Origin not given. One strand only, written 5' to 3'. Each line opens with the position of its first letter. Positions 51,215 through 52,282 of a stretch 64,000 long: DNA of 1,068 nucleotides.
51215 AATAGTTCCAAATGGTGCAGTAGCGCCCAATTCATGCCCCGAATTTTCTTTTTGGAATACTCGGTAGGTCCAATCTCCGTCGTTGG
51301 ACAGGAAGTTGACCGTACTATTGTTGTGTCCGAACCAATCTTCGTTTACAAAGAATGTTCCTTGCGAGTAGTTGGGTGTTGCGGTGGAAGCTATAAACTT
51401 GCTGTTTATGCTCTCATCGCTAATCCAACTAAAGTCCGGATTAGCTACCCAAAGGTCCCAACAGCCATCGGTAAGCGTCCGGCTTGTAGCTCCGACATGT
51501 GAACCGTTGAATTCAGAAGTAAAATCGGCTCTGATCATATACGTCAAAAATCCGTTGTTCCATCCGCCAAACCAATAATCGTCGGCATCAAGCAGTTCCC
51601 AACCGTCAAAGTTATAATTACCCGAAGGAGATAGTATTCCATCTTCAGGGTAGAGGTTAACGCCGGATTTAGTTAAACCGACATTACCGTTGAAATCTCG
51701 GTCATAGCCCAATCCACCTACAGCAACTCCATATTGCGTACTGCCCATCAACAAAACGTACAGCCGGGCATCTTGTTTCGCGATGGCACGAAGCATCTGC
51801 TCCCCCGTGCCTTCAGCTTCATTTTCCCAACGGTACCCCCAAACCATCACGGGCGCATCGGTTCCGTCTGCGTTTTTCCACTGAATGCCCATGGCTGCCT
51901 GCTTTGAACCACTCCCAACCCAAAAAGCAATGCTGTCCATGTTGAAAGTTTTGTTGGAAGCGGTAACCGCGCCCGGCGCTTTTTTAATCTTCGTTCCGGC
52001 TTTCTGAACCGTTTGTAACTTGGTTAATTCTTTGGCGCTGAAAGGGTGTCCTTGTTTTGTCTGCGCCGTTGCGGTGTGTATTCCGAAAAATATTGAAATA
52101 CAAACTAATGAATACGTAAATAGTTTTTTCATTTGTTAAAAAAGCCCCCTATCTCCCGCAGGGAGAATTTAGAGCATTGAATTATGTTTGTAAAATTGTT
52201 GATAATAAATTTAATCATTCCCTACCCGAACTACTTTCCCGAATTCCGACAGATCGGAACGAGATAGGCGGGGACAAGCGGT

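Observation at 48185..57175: Cobalamin-riboswitch operon in which B12-capture accessory proteins are T9SS cargo rather than only lipoproteins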

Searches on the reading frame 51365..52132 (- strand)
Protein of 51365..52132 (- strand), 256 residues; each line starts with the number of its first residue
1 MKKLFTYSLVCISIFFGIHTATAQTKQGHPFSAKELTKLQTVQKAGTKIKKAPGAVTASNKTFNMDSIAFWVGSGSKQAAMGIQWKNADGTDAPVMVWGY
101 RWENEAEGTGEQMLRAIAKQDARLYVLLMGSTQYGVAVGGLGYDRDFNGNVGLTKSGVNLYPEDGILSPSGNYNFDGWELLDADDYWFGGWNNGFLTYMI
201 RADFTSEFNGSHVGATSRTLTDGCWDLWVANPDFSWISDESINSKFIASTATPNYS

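Call 31: search_protein_families(library=pfam, proteins=[window:51365-52132:-], max_evalue=10)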
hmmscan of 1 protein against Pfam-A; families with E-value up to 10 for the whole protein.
window:51365-52132:- (256 aa): 0 families

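Call 60: predict_structure(alignment_id=A3)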
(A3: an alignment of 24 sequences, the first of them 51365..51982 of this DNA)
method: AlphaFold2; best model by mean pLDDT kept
length: 206 residues; sequences in the alignment: 24
mean_pLDDT: 91.1   pTM: 0.88
mean pLDDT of the five models: 91.1, 90.3, 89.9, 89.6, 84.8
residues with pLDDT >= 90: 157; 70-90: 40; 50-70: 3; < 50: 6
segments of 3 or more residues with pLDDT < 50: 1-6
pLDDT, mean of each block of 10 residues (from residue 1): 53 94 98 95 97 97 97 94 84 96 95 94 88 94 86 93 89 97 89 95 85
secondary structure, 60 per line:
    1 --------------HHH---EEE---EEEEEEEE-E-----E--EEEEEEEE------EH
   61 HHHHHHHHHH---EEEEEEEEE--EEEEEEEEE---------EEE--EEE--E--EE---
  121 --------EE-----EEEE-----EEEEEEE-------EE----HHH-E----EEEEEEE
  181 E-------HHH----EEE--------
elements in order: E21-23 E27-34 E45-52 H60-70 E74-82 E85-93 E103-105 E108-110 E136-139 E145-151 E174-181 E196-198

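Call 63: fold_search(model_id=the predicted structure, library=pdb)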
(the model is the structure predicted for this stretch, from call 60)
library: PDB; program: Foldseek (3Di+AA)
matches with E <= 10: 178; with E <= 0.001: 0
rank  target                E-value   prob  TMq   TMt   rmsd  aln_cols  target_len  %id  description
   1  7qbg_C                9.2e-02  0.87  0.35  0.21   5.6       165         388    7  TC:CD320 in complex with nanobody TC-Nb4 (released 2022-03-16)
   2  5np4                  1.0e-01  0.80  0.35  0.60   5.7       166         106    7  Beta domain of human transcobalamin bound to cyanocobalamin (released 2017-09-27)
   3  5no0                  1.2e-01  0.77  0.34  0.59   6.6       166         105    8  Beta domain of human transcobalamin in apo form (released 2017-09-27)
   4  8f5n_A                1.8e-01  0.07  0.17  0.13  21.4       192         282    8  Identification of an Immunodominant region on a Group A Streptococcus T-antigen Reveals Temperature-Dependent Motion i (released 2023-03-08)
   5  3u7z_A                2.0e-01  0.57  0.31  0.56   7.3       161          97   10  Crystal structure of a putative metal binding protein RUMGNA_00854 (ZP_02040092.1) from Ruminococcus gnavus ATCC 29149 (released 2011-11-02)
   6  6bbt_B                2.2e-01  0.06  0.16  0.13  17.0       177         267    9  Structure of the major pilin protein (T-13) from Streptococcus pyogenes serotype GAS131465 (released 2018-10-24)
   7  3u7z_B                2.3e-01  0.60  0.31  0.59   7.3       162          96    9  Crystal structure of a putative metal binding protein RUMGNA_00854 (ZP_02040092.1) from Ruminococcus gnavus ATCC 29149 (released 2011-11-02)
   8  4zrp_A                2.3e-01  0.35  0.29  0.17   7.6       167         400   10  TC:CD320 (released 2016-07-20)
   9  7qbe_A                2.4e-01  0.30  0.27  0.16  10.0       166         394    8  TC:CD320 in complex with nanobody TC-Nb11 (released 2022-03-16)
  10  3mdi_A                3.3e-01  0.02  0.11  0.11  19.1       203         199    8  Crystal Structure of the 25kDa Subunit of Human Cleavage factor Im in complex with RNA UGUAAA (released 2010-06-02)
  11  2v3n                  3.7e-01  0.80  0.39  0.21   4.3       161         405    7  Crystallographic analysis of upper axial ligand substitutions in cobalamin bound to transcobalamin (released 2007-10-30)
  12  1zgs_A                4.0e-01  0.02  0.13  0.07  21.3       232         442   10  Parkia platycephala seed lectin in complex with 5-bromo-4-chloro-3-indolyl-a-D-mannose (released 2005-10-11)
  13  2bb5_A                4.2e-01  0.54  0.34  0.18   6.9       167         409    8  Structure of Human Transcobalamin in complex with Cobalamin (released 2006-04-04)
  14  8f70                  4.2e-01  0.04  0.17  0.08  22.2       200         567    7  Identification of an Immunodominant region on a Group A Streptococcus T-antigen Reveals Temperature-Dependent Motion in  (released 2023-03-08)
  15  8ixu                  4.7e-01  0.47  0.34  0.19   5.4       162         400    5  Rat Transcobalamin in Complex with Cobalamin (released 2024-05-22)
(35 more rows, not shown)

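Call 66: search_solved_structures(query=A3, max_evalue=10, show_alignments=2)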
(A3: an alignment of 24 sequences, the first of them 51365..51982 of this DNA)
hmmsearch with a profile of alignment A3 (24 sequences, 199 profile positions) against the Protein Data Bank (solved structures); distinct sequences matched with E-value up to 10: 3.
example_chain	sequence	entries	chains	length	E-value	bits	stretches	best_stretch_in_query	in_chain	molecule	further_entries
3poy_A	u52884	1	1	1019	0.3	13.9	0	105-136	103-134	Neurexin-1-alpha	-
3qcw_A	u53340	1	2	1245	0.49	13.2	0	105-136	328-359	Neurexin-1-alpha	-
3r05_A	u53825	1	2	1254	0.49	13.2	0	105-136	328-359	Neurexin-1-alpha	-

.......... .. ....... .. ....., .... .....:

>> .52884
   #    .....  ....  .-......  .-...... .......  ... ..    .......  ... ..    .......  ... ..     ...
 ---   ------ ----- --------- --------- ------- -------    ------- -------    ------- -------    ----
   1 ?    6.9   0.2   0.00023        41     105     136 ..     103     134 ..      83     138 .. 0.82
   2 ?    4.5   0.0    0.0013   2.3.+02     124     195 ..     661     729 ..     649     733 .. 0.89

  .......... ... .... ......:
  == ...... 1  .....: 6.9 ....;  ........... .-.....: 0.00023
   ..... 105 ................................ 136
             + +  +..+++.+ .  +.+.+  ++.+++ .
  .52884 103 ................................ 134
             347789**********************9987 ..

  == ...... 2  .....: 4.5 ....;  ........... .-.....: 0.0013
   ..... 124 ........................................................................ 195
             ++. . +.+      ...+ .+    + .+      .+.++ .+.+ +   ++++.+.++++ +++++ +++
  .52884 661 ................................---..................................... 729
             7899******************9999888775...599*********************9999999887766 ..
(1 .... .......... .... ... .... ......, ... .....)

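Call 78: search_protein_representatives(alignment_id=A3)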
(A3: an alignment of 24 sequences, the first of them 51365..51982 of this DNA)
Query: 24 sequences, 199 profile positions. Proteins with E-value up to 0.001 (for the whole library): 1429; up to 1e-10: 974; up to 1e-30: 327. The best 150 are listed.
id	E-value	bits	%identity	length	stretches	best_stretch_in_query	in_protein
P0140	2.2e-173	588.8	-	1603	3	7-185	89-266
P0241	1.4e-115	400.2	-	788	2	4-178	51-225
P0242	1.7e-111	386.8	-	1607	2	5-179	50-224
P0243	6.1e-92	323.0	-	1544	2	4-197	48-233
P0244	1.2e-85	302.4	-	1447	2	5-182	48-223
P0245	2.5e-85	301.4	-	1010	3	8-184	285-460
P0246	8.5e-84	296.4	-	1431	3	7-188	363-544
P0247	1.6e-75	269.4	-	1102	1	6-197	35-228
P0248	1.9e-75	269.2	-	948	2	8-181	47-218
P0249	3.2e-73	261.9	-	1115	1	7-197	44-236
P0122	2.1e-72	259.2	-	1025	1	4-196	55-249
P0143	3.2e-71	255.4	-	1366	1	6-181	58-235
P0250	6.1e-71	254.5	-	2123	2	6-187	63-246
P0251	7.2e-71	254.2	-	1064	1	7-197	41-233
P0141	6.8e-70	251.0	-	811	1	8-190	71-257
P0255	1.5e-66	240.1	-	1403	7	7-81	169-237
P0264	1.9e-63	230.0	-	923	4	14-97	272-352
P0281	5.8e-60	218.6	-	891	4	11-71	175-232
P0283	5.6e-59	215.4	-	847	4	11-108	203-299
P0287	1.3e-57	210.9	-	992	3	4-142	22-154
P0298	2.5e-55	203.5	-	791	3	8-116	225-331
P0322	2.7e-50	187.1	-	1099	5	4-74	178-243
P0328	1.6e-49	184.5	-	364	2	7-99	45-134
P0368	6.5e-46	172.8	-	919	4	7-122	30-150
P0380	4.6e-45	170.0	-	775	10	124-181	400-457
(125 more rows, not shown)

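Call 80: search_protein_families(library=pfam, alignment_id=A5, max_evalue=0.01)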
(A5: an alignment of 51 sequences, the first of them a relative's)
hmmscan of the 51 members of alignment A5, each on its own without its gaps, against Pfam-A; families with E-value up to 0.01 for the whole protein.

A. member 1, P0257 (262 aa): 0 families

B. families by the number of members that match (of 51 scanned): 40 families (the first 25 are shown)
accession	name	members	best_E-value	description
PF18962.6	Por_Secre_tail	13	2e-14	Secretion system C-terminal sorting domain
PF16819.11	DUF5074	4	1.4e-114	Domain of unknown function (DUF5074)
PF02368.24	Big_2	4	4.1e-45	Bacterial Ig-like domain (group 2)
PF21461.3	HL_N-beta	3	1.7e-09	Hyaluronate lyase, N-terminal beta-sheet domain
PF14478.12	DUF4430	2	1.8e-15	Domain of unknown function (DUF4430)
PF13360.13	PQQ_2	2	1.6e-05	Outer membrane protein assembly factor BamB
PF13585.12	CHU_C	2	2.4e-05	CHU_C Type IX secretion signal domain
PF07589.16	PEP-CTERM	2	6.6e-05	PEP-CTERM motif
PF19910.5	DUF6383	2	9.7e-05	Domain of unknown function (DUF6383)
PF21764.3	Invasin_D4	2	0.00015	Invasin, domain 4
PF09603.15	Fib_succ_major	1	5.7e-31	Fibrobacter succinogenes major domain (Fib_succ_major)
PF16378.10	DUF4988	1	7.1e-21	Domain of unknown function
PF18998.6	Flg_new_2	1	2.3e-14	Divergent InlB B-repeat domain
PF16656.11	Pur_ac_phosph_N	1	9.5e-14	Purple acid Phosphatase, N-terminal domain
PF00041.27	fn3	1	7.1e-13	Fibronectin type III domain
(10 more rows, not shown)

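Call 82: search_protein_families(library=pfam, proteins=[P0380, P0264, P0281, P0255, P0322, P0283, P0298, P0368, P0287, P0328], max_evalue=0.1)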
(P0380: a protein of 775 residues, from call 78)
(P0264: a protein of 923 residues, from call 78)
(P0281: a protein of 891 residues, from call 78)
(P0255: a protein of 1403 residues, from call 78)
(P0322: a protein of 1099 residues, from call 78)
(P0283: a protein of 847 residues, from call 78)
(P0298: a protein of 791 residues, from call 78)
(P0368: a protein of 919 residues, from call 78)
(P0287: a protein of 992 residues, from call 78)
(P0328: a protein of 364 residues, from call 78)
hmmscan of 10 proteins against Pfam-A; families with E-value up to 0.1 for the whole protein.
P0380 (775 aa): 1 family
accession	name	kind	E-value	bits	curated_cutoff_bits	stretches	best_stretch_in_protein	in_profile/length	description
PF15899.11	BNR_6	-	0.012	16.1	27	0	712-724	2-13/14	BNR-Asp box repeat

P0264 (923 aa): 2 families
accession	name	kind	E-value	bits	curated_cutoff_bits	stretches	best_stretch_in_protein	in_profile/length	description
PF13243.12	SQHop_cyclase_C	-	2.7e-07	30.4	26.1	1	611-722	130-229/319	Squalene-hopene cyclase C-terminal domain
PF00432.27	Prenyltrans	-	0.094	12.6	26.5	0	638-720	48-121/304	Prenyltransferase alpha-alpha toroid domain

P0281 (891 aa): 6 families
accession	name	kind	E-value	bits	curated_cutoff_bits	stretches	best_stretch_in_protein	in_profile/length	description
PF13860.13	FlgD_ig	-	6.8e-10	39.2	27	1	825-881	22-78/79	FlgD Ig-like domain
PF17963.7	Big_9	-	1.4e-09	39.1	23.6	1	473-554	2-82/89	Bacterial Ig domain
PF18962.6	Por_Secre_tail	-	1.9e-08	34.9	27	1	808-888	2-74/75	Secretion system C-terminal sorting domain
PF17803.7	Cadherin_4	-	6.4e-06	27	25.1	1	473-530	12-71/71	Bacterial cadherin-like domain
PF13585.12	CHU_C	-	2.4e-05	24.8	27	1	821-881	19-76/86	CHU_C Type IX secretion signal domain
PF17892.7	Cadherin_5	-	0.00048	20.3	26.5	1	492-561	27-95/98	Cadherin-like domain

P0255 (1403 aa): 3 families
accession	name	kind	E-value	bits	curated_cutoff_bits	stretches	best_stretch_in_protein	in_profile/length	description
PF18962.6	Por_Secre_tail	-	9.5e-12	45.5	27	1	1332-1395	1-65/75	Secretion system C-terminal sorting domain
PF14478.12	DUF4430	-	2.2e-08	34.9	23.8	1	1248-1279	37-68/72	Domain of unknown function (DUF4430)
PF00886.24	Ribosomal_S16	-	0.00052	20.3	27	0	844-876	31-58/62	Ribosomal protein S16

P0322 (1099 aa): 3 families
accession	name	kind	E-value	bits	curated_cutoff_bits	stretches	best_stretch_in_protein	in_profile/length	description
PF18962.6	Por_Secre_tail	-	5.1e-11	43.1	27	1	1029-1094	1-72/75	Secretion system C-terminal sorting domain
PF08838.16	DUF1811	-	0.00047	20.8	27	0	659-684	63-88/100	Protein of unknown function (DUF1811)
PF23473.1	LysM3_LYK4_5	-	0.049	14.2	29.3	0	362-386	3-27/48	LYK4/5 LysM3 domain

P0283 (847 aa): 3 families
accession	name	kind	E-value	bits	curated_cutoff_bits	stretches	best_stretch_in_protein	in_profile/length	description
PF18278.7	RANK_CRD_2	-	0.0077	16.8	26.8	0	229-245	20-36/41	Receptor activator of the NF-KB cysteine-rich repeat domain 2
PF03388.20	Lectin_leg-like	-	0.0094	15.8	24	0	654-681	134-161/230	Legume-like lectin family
PF17801.7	Melibiase_C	-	0.041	14.4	22.9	0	398-428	3-30/71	Alpha galactosidase C-terminal beta sandwich domain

P0298 (791 aa): 2 families
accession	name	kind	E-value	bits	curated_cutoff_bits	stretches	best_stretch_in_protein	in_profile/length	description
PF19663.4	DUF6166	-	0.012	16.1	27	0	257-285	31-59/93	Family of unknown function (DUF6166)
PF18099.7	CBM_35_2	-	0.065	13.7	23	0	380-400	16-36/112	Carbohydrate binding module (family 35)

P0368 (919 aa): 8 families
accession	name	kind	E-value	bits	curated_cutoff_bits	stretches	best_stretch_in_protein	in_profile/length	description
PF14478.12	DUF4430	-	1.8e-15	57.6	23.8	3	738-808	3-68/72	Domain of unknown function (DUF4430)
PF18962.6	Por_Secre_tail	-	2e-14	54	27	1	848-918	1-75/75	Secretion system C-terminal sorting domain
PF18998.6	Flg_new_2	-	2.3e-14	53.6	23.6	3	164-236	1-69/73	Divergent InlB B-repeat domain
PF23398.1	FAZ1_cons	-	9.6e-06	25.9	27.5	0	432-476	28-75/93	FAZ1, conserved domain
PF07686.23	V-set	-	0.00047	20.8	26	0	120-150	61-91/109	Immunoglobulin V-set domain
PF13008.12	zf-Paramyx-P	-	0.002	18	25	0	711-724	6-19/45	Zinc-binding domain of Paramyxoviridae V protein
PF23619.1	Ig_VWA7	-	0.0073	17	27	0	163-197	51-85/104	VWA7 Ig-like domain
PF16116.10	DUF4832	-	0.06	13.5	29.2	0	502-555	104-154/216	Domain of unknown function (DUF4832)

P0287 (992 aa): 9 families
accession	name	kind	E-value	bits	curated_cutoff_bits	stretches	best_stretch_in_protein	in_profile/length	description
PF18962.6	Por_Secre_tail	-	2.1e-14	54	27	1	916-991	1-75/75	Secretion system C-terminal sorting domain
PF16656.11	Pur_ac_phosph_N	-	9.5e-14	52.2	30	2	767-805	60-93/93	Purple acid Phosphatase, N-terminal domain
PF00041.27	fn3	-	7.1e-13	49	25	2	727-801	8-81/84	Fibronectin type III domain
PF25059.1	FN3_DSCAM-DSCAML_C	-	7e-12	46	39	1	745-811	22-85/89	DSCAM/DSCAML C-terminal Fn3-like domain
PF21605.3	CRLF2-like_D2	-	1.9e-06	28.3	27.3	0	473-517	26-69/94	Cytokine receptor-like factor 2-like, D2 domain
PF25788.1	Ig_Rha78A_N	-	5e-06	27.2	27.4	0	477-533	40-99/105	Rha78A-like, N-terminal immunoglobulin domain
PF13585.12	CHU_C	-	0.0054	17.3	27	1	931-987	25-80/86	CHU_C Type IX secretion signal domain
PF11589.14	DUF3244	-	0.03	14.7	25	1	925-984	31-89/96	Domain of unknown function (DUF3244)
PF17801.7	Melibiase_C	-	0.044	14.3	22.9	0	551-592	3-45/71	Alpha galactosidase C-terminal beta sandwich domain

P0328 (364 aa): 0 families
